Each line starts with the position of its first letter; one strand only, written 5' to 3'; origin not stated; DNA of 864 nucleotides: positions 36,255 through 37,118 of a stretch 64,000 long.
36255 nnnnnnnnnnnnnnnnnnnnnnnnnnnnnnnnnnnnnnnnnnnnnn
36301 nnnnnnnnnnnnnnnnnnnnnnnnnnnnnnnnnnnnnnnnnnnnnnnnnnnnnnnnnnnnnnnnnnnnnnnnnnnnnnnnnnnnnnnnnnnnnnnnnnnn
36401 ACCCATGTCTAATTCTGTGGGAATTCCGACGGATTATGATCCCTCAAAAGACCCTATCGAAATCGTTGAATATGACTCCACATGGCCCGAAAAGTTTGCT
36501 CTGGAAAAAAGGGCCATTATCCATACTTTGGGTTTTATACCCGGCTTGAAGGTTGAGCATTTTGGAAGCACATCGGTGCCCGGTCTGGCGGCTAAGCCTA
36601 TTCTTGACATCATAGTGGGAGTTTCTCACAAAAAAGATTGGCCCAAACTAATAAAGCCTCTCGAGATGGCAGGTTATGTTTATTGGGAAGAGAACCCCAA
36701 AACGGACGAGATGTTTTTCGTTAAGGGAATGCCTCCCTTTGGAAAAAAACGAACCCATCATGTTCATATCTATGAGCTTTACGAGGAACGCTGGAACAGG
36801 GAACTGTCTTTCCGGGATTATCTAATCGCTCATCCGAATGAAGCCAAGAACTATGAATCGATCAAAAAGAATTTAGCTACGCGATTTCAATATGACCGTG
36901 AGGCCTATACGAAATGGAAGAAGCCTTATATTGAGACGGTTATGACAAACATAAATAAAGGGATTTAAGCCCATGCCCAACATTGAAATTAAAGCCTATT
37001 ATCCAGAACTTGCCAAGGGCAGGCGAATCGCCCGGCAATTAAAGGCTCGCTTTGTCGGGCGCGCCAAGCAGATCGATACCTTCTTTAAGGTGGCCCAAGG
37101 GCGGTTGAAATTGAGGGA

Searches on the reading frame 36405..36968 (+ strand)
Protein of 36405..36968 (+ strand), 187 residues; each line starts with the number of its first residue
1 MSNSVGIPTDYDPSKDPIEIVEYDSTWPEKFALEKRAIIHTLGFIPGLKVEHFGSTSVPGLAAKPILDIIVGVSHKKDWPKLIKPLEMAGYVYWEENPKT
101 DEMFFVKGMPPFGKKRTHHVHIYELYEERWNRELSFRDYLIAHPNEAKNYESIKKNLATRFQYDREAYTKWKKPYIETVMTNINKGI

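Call 3: search_protein_families(library=pfam, proteins=[window:36405-36968:+], max_evalue=0.01)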
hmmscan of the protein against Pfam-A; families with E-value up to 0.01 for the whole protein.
window:36405-36968:+ (187 aa): 1 family
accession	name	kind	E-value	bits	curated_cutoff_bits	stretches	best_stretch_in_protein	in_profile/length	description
PF04229.20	GrpB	-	1.7e-50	171.8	25.5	1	17-180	1-157/159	GrpB protein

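Call 4: search_protein_families(library=ncbifam, proteins=[window:36405-36968:+], max_evalue=0.01)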
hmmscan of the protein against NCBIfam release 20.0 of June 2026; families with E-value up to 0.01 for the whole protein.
window:36405-36968:+ (187 aa): 1 family
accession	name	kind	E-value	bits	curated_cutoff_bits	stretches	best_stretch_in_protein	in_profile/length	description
NF002879.0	PRK03333.1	equivalog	8.5e-19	67.8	215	1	15-183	209-384/395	dephospho-CoA kinase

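Call 8: find_homologous_proteins(query=window:36405-36968:+)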
Query window:36405-36968:+ (187 aa): 7968 proteins with E <= 0.001 among 8000 candidates; the best 120 are listed.
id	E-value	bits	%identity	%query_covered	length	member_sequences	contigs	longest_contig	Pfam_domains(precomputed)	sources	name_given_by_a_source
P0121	3.7e-125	433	100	100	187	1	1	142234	PF04229.21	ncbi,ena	-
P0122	1.5e-93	330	74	98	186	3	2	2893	PF04229.21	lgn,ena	-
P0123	3.5e-92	325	77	96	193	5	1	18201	PF04229.21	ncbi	-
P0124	4.0e-89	315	76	92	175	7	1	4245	PF04229.21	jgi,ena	-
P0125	3.6e-87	309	74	92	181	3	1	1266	PF04229.21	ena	-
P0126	3.0e-69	251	74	75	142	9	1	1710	PF04229.21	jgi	jgi:GrpB-like predicted nucleotidyltransferase (UPF0157 family)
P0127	1.2e-67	245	59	96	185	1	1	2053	PF04229.21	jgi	jgi:GrpB-like predicted nucleotidyltransferase (UPF0157 family)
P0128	1.3e-67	245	56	95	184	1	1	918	PF04229.21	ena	-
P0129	2.8e-67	244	58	96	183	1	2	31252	PF04229.21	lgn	-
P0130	8.6e-67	243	55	96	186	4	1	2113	PF04229.21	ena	-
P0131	9.2e-67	243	58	99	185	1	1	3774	PF04229.21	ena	-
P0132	2.2e-64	235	57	98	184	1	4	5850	PF04229.21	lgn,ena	-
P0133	7.7e-64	233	56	95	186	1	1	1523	PF04229.21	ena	-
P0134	3.3e-63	231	58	93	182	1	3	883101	PF04229.21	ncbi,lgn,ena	-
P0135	3.7e-63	231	53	96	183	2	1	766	PF04229.21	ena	-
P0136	1.5e-62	229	57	91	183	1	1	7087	PF04229.21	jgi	jgi:GrpB-like predicted nucleotidyltransferase (UPF0157 family)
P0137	1.9e-62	228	52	99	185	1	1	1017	PF04229.21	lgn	-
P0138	2.8e-62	228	69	74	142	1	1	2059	PF04229.21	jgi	jgi:GrpB-like predicted nucleotidyltransferase (UPF0157 family)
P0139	3.2e-62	228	54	96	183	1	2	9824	PF04229.21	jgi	jgi:GrpB-like predicted nucleotidyltransferase (UPF0157 family)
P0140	3.7e-62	227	56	96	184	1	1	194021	PF04229.21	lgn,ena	-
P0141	4.7e-62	227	54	99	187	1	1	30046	PF04229.21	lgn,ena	-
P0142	6.0e-61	224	54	95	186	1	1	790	PF04229.21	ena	-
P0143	2.2e-60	222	50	99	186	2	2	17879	PF04229.21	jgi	jgi:GrpB-like predicted nucleotidyltransferase (UPF0157 family)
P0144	3.5e-60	221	57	89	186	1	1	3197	PF04229.21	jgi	jgi:GrpB-like predicted nucleotidyltransferase (UPF0157 family)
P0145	3.6e-60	221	55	95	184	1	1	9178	PF04229.21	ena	-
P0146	5.8e-60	220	54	96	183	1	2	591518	PF04229.21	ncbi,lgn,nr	ncbi:MAG TPA: GrpB family protein [bacterium]|nr:GrpB family protein [bacterium]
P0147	2.8e-59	218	52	96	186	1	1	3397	PF04229.21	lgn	-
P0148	3.2e-59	218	52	98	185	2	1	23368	PF04229.21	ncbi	-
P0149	1.2e-58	216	53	95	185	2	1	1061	PF04229.21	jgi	-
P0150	1.3e-58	216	54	99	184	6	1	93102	PF04229.21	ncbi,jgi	-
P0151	2.4e-58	215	50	95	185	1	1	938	PF04229.21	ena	-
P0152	2.4e-58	215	55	95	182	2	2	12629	PF04229.21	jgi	-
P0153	3.3e-57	211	52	99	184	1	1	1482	PF04229.21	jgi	jgi:GrpB-like predicted nucleotidyltransferase (UPF0157 family)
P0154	3.6e-56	208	54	93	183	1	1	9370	PF04229.21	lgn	-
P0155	7.7e-56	207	52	91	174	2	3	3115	PF04229.21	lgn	-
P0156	9.7e-56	207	50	99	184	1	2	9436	PF04229.21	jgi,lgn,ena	jgi:GrpB-like predicted nucleotidyltransferase (UPF0157 family)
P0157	1.9e-55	206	51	99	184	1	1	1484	PF04229.21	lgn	-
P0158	2.4e-55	205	54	96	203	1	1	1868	PF04229.21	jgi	jgi:GrpB-like predicted nucleotidyltransferase (UPF0157 family)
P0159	3.0e-55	205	58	88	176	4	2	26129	PF04229.21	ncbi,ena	ncbi:MAG: GrpB family protein [Rivularia sp. (in: cyanobacteria)]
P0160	1.0e-54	203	51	96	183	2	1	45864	PF04229.21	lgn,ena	-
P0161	2.9e-54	202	52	96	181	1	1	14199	PF04229.21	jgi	jgi:GrpB-like predicted nucleotidyltransferase (UPF0157 family)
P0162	3.1e-54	202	47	96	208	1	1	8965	PF04229.21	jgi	jgi:GrpB-like predicted nucleotidyltransferase (UPF0157 family)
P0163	1.2e-53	200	54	94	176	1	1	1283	PF04229.21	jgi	jgi:GrpB-like predicted nucleotidyltransferase (UPF0157 family)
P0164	2.5e-53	199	54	93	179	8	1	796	PF04229.21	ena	-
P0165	3.1e-53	198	46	91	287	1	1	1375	PF04229.21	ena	-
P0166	9.0e-53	197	56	90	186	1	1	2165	PF04229.21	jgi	jgi:GrpB-like predicted nucleotidyltransferase (UPF0157 family)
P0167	1.9e-52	196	53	91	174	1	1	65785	PF04229.21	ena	-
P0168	2.3e-52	196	55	88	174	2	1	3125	PF04229.21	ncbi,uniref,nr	ncbi:GrpB family protein [Nostoc flagelliforme FACHB-838]|uniref:GrpB family protein n=1 Tax=Nostoc 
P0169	3.3e-52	195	54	91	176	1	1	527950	PF04229.21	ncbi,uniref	ncbi:GrpB family protein [Chlorogloeopsis sp. ULAP02]|uniref:GrpB family protein n=1 Tax=Chlorogloeo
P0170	4.5e-52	195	55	88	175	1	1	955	PF04229.21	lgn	-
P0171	4.8e-52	194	56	88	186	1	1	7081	PF04229.21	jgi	jgi:GrpB-like predicted nucleotidyltransferase (UPF0157 family)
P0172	5.2e-52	194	51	91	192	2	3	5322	PF04229.21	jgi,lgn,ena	-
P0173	1.0e-51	193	56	88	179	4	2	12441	PF04229.21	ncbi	-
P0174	1.0e-51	193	55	90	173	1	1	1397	PF04229.21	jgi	jgi:GrpB-like predicted nucleotidyltransferase (UPF0157 family)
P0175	1.1e-51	193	53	90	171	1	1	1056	PF04229.21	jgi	jgi:GrpB-like predicted nucleotidyltransferase (UPF0157 family)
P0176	1.2e-51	193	54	88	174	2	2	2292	PF04229.21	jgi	jgi:GrpB-like predicted nucleotidyltransferase (UPF0157 family)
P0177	1.5e-51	193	55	90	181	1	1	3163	PF04229.21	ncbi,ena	-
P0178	3.3e-51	192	50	89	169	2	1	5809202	PF04229.21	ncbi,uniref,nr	ncbi:GrpB family protein [Thermocoleostomius sinensis]|uniref:GrpB family protein n=1 Tax=Thermocole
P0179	3.8e-51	192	53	96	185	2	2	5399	PF04229.21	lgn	-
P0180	4.1e-51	191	54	93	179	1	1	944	PF04229.21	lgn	-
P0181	5.0e-51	191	56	88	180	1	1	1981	PF04229.21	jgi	jgi:GrpB-like predicted nucleotidyltransferase (UPF0157 family)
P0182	5.4e-51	191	52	91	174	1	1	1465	PF04229.21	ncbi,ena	-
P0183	5.9e-51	191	52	88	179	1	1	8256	PF04229.21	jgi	-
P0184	7.1e-51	191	51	91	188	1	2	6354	PF04229.21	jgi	jgi:GrpB-like predicted nucleotidyltransferase (UPF0157 family)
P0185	8.3e-51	190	54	88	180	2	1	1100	PF04229.21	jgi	jgi:GrpB-like predicted nucleotidyltransferase (UPF0157 family)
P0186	8.4e-51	190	52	91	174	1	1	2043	PF04229.21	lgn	-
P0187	9.6e-51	190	52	88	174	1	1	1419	PF04229.21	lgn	-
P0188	1.0e-50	190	53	91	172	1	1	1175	PF04229.21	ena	-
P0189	1.3e-50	190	53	91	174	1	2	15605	PF04229.21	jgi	jgi:GrpB-like predicted nucleotidyltransferase (UPF0157 family)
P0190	1.3e-50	190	54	88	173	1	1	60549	PF04229.21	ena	-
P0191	1.4e-50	190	53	90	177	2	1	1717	PF04229.21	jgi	jgi:GrpB-like predicted nucleotidyltransferase (UPF0157 family)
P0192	1.4e-50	190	56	88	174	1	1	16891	PF04229.21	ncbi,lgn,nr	ncbi:MAG: GrpB family protein [Rivularia sp. (in: Bacteria)]|nr:GrpB family protein [Rivularia sp. M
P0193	1.6e-50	189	52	91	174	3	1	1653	PF04229.21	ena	-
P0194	1.7e-50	189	55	88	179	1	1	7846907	PF04229.21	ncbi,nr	ncbi:hypothetical protein BZZ01_18640 [Nostocales cyanobacterium HT-58-2]|nr:hypothetical protein BZ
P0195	1.8e-50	189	54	91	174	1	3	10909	PF04229.21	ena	-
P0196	1.8e-50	189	52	88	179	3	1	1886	PF04229.21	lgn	-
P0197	1.8e-50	189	53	88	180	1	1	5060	PF04229.21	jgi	jgi:GrpB-like predicted nucleotidyltransferase (UPF0157 family)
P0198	1.9e-50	189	52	88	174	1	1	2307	PF04229.21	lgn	-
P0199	2.0e-50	189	52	90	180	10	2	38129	PF04229.21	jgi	jgi:GrpB-like predicted nucleotidyltransferase (UPF0157 family)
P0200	2.2e-50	189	52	90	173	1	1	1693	PF04229.21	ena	-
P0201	2.3e-50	189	53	91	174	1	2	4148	PF04229.21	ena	-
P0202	2.4e-50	189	53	91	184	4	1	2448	PF04229.21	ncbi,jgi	jgi:GrpB-like predicted nucleotidyltransferase (UPF0157 family)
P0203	2.5e-50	189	55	88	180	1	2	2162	PF04229.21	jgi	jgi:GrpB-like predicted nucleotidyltransferase (UPF0157 family)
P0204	2.6e-50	189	55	88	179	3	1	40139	PF04229.21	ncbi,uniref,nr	ncbi:GrpB family protein [Rivularia sp. UHCC 0363]|uniref:GrpB family protein n=1 Tax=Rivularia sp. 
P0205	2.6e-50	189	52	91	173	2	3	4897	PF04229.21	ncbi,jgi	jgi:GrpB-like predicted nucleotidyltransferase (UPF0157 family)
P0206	2.6e-50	189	51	90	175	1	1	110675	PF04229.21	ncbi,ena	-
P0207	2.7e-50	189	55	88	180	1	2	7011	PF04229.21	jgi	jgi:GrpB-like predicted nucleotidyltransferase (UPF0157 family)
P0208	2.8e-50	189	53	91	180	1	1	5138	PF04229.21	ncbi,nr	ncbi:MAG: GrpB family protein [Microcoleus sp. SIO2G3]|nr:GrpB family protein [Microcoleus sp. SIO2G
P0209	2.9e-50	189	53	88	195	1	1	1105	PF04229.21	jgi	jgi:GrpB-like predicted nucleotidyltransferase (UPF0157 family)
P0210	3.0e-50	189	48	89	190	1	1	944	PF04229.21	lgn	-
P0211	3.1e-50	189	49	94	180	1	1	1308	PF04229.21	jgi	jgi:GrpB-like predicted nucleotidyltransferase (UPF0157 family)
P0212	3.2e-50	189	53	88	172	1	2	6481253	PF04229.21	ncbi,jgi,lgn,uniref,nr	ncbi:MAG: GrpB family protein [Pelatocladus maniniholoensis HA4357-MV3]|jgi:GrpB-like predicted nucl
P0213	3.2e-50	189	53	89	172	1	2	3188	PF04229.21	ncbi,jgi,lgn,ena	ncbi:MAG: GrpB family protein [Mastigocladus sp. ERB_26_2]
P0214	3.5e-50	188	51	91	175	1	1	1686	PF04229.21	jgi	jgi:GrpB-like predicted nucleotidyltransferase (UPF0157 family)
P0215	3.5e-50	188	53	88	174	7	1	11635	PF04229.21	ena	-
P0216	3.7e-50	188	51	90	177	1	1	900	PF04229.21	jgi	jgi:GrpB-like predicted nucleotidyltransferase (UPF0157 family)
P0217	4.4e-50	188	53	88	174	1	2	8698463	PF04229.21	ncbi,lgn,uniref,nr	ncbi:hypothetical protein Riv7116_5392 [Rivularia sp. PCC 7116]|uniref:GrpB family protein n=1 Tax=R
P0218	4.5e-50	188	53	91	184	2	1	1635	PF04229.21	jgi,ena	-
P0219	4.9e-50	188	51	90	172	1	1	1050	PF04229.21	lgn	-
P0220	5.0e-50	188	49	91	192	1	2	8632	PF04229.21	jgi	jgi:GrpB-like predicted nucleotidyltransferase (UPF0157 family)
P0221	5.0e-50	188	54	88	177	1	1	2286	PF04229.21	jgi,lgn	jgi:GrpB-like predicted nucleotidyltransferase (UPF0157 family)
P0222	5.0e-50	188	53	91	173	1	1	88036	PF04229.21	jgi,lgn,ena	-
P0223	5.0e-50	188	55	89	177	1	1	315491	PF04229.21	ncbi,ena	-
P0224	5.0e-50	188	55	88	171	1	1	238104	PF04229.21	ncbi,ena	-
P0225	5.1e-50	188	54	91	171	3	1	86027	PF04229.21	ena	-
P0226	5.1e-50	188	52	88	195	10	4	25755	PF04229.21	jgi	jgi:GrpB-like predicted nucleotidyltransferase (UPF0157 family)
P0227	5.1e-50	188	54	89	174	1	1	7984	PF04229.21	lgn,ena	-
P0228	5.1e-50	188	53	91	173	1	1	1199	PF04229.21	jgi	jgi:GrpB-like predicted nucleotidyltransferase (UPF0157 family)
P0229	6.0e-50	188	53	89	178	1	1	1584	PF04229.21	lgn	-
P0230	6.0e-50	188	53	92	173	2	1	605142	PF04229.21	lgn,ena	-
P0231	6.7e-50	187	54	91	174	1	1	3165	PF04229.21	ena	-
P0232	6.9e-50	187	52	90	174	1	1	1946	PF04229.21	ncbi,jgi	jgi:GrpB-like predicted nucleotidyltransferase (UPF0157 family)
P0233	6.9e-50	187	47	91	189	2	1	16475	PF04229.21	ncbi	-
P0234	8.5e-50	187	53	88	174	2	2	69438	PF04229.21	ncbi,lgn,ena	-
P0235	8.8e-50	187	47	90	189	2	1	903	PF04229.21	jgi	jgi:GrpB-like predicted nucleotidyltransferase (UPF0157 family)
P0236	9.8e-50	187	51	88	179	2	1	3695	PF04229.21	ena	-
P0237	9.9e-50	187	52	88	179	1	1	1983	PF04229.21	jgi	jgi:GrpB-like predicted nucleotidyltransferase (UPF0157 family)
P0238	1.1e-49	187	53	91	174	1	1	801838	PF04229.21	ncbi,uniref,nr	ncbi:GrpB family protein [Chlorogloeopsis sp. ULAP01]|uniref:GrpB family protein n=1 Tax=Chlorogloeo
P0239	1.3e-49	187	52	91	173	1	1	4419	PF04229.21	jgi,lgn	jgi:GrpB-like predicted nucleotidyltransferase (UPF0157 family)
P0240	1.4e-49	186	47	95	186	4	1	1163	PF04229.21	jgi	-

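Call 19: search_solved_structures(query=window:36405-36968:+, max_evalue=0.01, show_alignments=2)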
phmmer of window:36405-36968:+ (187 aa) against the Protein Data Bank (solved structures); distinct sequences matched with E-value up to 0.01: 2.
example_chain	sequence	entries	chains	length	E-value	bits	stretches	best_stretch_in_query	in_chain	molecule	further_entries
2nrk_A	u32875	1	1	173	8.7e-22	81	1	19-179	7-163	Hypothetical protein GrpB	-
6n39_A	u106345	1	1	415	5.6e-08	35.9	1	15-177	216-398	Dephospho-CoA kinase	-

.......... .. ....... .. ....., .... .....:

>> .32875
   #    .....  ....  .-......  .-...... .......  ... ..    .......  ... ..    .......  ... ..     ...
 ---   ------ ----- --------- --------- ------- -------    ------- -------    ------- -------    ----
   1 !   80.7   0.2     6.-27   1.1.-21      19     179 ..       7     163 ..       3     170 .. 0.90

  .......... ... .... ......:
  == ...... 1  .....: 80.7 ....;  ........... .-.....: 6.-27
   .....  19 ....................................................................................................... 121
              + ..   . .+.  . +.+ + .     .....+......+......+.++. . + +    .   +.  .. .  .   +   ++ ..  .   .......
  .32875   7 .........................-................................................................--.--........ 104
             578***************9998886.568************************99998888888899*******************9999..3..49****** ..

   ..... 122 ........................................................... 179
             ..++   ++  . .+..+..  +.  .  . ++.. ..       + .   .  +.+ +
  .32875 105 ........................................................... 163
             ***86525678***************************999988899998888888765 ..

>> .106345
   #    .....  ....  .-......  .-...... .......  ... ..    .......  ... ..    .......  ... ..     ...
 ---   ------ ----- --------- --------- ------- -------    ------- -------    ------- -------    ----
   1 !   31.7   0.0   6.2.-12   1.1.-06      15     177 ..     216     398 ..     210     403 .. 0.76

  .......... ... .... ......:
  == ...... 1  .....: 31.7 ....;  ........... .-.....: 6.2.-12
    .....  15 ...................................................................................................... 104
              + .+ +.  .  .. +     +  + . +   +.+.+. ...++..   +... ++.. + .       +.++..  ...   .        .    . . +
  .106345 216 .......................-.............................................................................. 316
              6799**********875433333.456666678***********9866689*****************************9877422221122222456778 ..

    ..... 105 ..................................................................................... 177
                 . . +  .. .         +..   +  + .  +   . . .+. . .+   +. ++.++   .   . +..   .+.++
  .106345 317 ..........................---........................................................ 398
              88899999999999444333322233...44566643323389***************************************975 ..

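Call 24: find_related_loci(query=A2, collection=metagenome_contigs, flank=6000)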
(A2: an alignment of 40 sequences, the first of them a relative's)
Query A2 (187 aa) in metagenome_contigs; peptide patterns used: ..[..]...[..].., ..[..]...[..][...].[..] (x = any residue, [..] = any of these).
600 stretches matched a pattern (row limit reached: there are more); 583 encode a relative of the query (tblastn E <= 1e-3); the best 80 are kept; 80 distinct loci.
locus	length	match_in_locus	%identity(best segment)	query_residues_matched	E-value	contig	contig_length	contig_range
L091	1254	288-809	55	8-183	6e-64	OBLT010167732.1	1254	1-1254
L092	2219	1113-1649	50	7-185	2e-55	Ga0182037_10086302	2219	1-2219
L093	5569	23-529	54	16-185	2e-54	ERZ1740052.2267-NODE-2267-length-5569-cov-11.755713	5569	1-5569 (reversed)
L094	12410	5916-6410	53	16-180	3e-54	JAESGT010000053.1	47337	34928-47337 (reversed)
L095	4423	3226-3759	51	8-185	6e-53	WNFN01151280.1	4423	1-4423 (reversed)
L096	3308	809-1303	50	16-180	2e-52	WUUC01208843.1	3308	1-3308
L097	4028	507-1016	54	16-185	1e-52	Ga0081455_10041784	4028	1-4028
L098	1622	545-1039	50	14-182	4e-52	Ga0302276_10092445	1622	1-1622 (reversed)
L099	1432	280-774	51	16-180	2e-52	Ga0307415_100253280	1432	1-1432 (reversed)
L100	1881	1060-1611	46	2-183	3e-51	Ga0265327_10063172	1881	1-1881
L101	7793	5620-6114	51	16-180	8e-50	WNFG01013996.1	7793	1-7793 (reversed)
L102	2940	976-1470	48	14-180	7e-49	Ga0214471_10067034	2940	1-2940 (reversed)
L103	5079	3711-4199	45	16-180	3e-47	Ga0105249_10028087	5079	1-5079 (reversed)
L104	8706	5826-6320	46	14-180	7e-47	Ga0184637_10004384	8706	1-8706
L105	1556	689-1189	46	15-183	1e-47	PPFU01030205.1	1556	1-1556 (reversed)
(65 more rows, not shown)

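Call 36: predict_structure(alignment_id=A2)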
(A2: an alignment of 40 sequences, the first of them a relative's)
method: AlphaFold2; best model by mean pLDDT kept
length: 187 residues; sequences in the alignment: 40
mean_pLDDT: 94.1   pTM: 0.88
mean pLDDT of the five models: 94.1, 93.5, 92.8, 92.4, 90.9
residues with pLDDT >= 90: 161; 70-90: 20; 50-70: 2; < 50: 4
segments of 3 or more residues with pLDDT < 50: 1-4
pLDDT, mean of each block of 10 residues (from residue 1): 62 92 98 98 96 98 98 96 96 90 94 93 97 98 98 98 95 98 93
secondary structure, 60 per line:
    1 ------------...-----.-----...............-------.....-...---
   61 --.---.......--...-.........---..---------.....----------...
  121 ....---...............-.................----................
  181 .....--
elements in order: H27-41 E49-53 E67-73 H80-88 E103-107 E118-124 H128-142 H144-160 H165-185
